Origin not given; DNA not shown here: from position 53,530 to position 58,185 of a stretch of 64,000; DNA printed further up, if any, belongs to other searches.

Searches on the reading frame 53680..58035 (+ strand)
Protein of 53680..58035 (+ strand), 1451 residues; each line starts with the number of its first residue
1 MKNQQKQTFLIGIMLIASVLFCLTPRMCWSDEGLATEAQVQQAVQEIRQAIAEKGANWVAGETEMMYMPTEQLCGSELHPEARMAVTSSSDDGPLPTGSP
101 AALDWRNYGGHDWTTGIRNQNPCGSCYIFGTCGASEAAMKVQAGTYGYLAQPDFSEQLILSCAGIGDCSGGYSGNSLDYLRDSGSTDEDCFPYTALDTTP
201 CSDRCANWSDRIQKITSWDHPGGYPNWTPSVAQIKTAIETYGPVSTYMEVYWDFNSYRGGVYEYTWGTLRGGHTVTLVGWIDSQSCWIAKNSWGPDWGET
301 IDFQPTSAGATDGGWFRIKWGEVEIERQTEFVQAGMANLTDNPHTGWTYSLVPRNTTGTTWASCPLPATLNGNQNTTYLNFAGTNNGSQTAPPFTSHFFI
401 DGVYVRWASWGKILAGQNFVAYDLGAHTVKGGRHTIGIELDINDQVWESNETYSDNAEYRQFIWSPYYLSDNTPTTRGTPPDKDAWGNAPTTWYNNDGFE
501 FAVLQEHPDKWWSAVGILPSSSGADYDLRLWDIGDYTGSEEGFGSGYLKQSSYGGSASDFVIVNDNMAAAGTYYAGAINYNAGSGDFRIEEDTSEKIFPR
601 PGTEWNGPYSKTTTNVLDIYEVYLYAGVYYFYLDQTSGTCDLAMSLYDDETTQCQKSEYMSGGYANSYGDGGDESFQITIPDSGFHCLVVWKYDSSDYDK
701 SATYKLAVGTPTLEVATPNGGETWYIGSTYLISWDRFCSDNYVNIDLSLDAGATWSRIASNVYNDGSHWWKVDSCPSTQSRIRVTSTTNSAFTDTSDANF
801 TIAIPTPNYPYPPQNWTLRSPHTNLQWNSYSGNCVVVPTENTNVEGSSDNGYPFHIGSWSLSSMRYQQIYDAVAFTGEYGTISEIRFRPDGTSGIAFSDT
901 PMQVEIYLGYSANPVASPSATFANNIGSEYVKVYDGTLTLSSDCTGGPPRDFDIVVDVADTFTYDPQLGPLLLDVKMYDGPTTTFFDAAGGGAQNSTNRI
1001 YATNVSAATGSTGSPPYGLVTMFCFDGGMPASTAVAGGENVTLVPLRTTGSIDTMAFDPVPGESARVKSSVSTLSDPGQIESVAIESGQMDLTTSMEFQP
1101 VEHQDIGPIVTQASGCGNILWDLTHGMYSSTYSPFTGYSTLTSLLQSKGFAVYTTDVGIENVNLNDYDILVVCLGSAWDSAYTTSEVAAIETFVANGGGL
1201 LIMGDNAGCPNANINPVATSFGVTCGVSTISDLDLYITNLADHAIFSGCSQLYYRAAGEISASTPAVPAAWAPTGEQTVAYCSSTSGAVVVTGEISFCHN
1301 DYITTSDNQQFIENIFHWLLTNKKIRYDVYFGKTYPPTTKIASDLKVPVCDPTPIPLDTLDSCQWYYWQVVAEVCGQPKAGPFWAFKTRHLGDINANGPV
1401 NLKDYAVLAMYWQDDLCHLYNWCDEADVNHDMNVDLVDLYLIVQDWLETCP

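Call 76: search_protein_families(library=pfam, proteins=[window:53680-58035:+], max_evalue=0.01)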
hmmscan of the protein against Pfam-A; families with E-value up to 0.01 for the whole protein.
window:53680-58035:+ (1451 aa): 5 families
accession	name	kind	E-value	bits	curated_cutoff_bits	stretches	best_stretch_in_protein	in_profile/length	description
PF00112.29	Peptidase_C1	-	1.4e-36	127.1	20.7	1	100-299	2-196/220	Papain family cysteine protease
PF23355.1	IFT52_GIFT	-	3.8e-06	26.6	27.2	0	1132-1224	12-102/246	IFT52 GIFT domain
PF09822.16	ABC_transp_aux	-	0.00023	20.9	34.7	1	1133-1207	14-83/288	ABC-type uncharacterized transport system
PF14258.12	DUF4350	-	0.0016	19.2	30.4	0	1137-1314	8-179/181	Domain of unknown function (DUF4350)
PF00404.24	Dockerin_1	-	0.0079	16.8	22.9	0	1391-1442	1-52/57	Dockerin type I domain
